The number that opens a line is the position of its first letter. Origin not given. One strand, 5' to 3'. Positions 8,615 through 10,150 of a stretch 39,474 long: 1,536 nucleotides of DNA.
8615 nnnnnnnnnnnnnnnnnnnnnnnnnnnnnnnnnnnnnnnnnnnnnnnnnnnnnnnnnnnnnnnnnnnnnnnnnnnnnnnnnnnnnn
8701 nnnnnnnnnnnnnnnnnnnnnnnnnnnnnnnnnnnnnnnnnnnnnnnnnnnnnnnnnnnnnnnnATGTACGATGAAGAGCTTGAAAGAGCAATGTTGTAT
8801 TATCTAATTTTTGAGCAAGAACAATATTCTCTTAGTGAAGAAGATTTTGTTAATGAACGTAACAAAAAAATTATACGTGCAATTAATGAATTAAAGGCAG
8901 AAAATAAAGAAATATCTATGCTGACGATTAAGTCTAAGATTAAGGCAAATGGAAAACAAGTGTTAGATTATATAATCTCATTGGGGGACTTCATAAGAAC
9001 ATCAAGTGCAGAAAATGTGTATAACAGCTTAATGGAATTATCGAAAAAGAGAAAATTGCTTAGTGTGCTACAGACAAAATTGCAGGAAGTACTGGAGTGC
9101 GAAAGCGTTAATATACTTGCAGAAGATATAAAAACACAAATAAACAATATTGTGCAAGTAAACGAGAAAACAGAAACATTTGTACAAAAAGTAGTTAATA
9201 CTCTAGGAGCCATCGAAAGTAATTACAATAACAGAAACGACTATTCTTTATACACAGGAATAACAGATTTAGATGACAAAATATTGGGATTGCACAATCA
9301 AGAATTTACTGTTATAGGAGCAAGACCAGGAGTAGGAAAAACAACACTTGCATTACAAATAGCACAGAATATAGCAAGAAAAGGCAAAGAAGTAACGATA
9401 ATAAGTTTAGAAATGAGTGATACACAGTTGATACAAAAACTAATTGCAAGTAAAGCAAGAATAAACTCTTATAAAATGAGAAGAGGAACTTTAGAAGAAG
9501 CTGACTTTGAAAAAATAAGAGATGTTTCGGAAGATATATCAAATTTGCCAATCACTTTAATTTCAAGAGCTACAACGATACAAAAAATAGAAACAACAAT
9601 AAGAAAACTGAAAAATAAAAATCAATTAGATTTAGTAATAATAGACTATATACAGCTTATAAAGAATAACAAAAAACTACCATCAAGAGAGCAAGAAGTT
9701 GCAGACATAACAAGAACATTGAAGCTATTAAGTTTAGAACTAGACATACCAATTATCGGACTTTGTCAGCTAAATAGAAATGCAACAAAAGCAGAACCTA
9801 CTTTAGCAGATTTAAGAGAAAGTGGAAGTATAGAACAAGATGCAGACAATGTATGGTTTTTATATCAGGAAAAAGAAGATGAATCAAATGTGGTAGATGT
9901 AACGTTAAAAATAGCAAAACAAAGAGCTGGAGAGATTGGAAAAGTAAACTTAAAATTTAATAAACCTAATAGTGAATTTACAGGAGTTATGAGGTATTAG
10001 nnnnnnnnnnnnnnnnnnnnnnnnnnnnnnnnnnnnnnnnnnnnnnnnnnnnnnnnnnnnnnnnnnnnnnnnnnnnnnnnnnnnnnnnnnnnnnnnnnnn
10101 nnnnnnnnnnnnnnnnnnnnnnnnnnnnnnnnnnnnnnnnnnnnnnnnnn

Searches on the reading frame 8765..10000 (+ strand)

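Call 101: search_protein_families(library=pfam, proteins=[window:8765-10000:+], max_evalue=0.001)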
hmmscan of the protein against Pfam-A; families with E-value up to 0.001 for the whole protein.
window:8765-10000:+ (411 aa): 11 families
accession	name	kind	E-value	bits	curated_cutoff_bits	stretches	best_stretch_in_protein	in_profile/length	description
PF03796.21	DnaB_C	-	2.1e-77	260.4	27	1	162-406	2-254/255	DnaB-like helicase C terminal domain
PF06745.19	ATPase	-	8.3e-10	38.9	26.6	1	164-320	3-152/231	KaiC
PF13481.12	AAA_25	-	3.4e-08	33.8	27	1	177-335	31-189/195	AAA domain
PF01656.29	CbiA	-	1.1e-07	32.3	25.4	1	182-332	2-107/125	CobQ/CobB/MinD/ParA nucleotide binding domain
PF00772.26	DnaB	-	3.4e-07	30.7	23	1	3-80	5-91/103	DnaB-like helicase N terminal domain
PF02702.23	KdpD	-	1.5e-05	25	26.1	1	184-251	9-78/210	Osmosensitive K+ channel His kinase sensor domain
PF09848.15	SLFN-g3_helicase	-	0.00016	21.6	24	1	183-320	5-112/354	Schlafen group 3, DNA/RNA helicase domain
PF04851.21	ResIII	-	0.00037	20.9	22.5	1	165-294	20-132/164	Type III restriction enzyme, res subunit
PF13614.12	AAA_31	-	0.00046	20.6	27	1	186-296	9-111/177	AAA domain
PF10609.15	ParA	-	0.00052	20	27.1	0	181-294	6-118/246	NUBPL iron-transfer P-loop NTPase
PF20720.3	nSTAND3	-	0.00065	19.9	27.2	0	176-229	14-63/155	Novel STAND NTPase 3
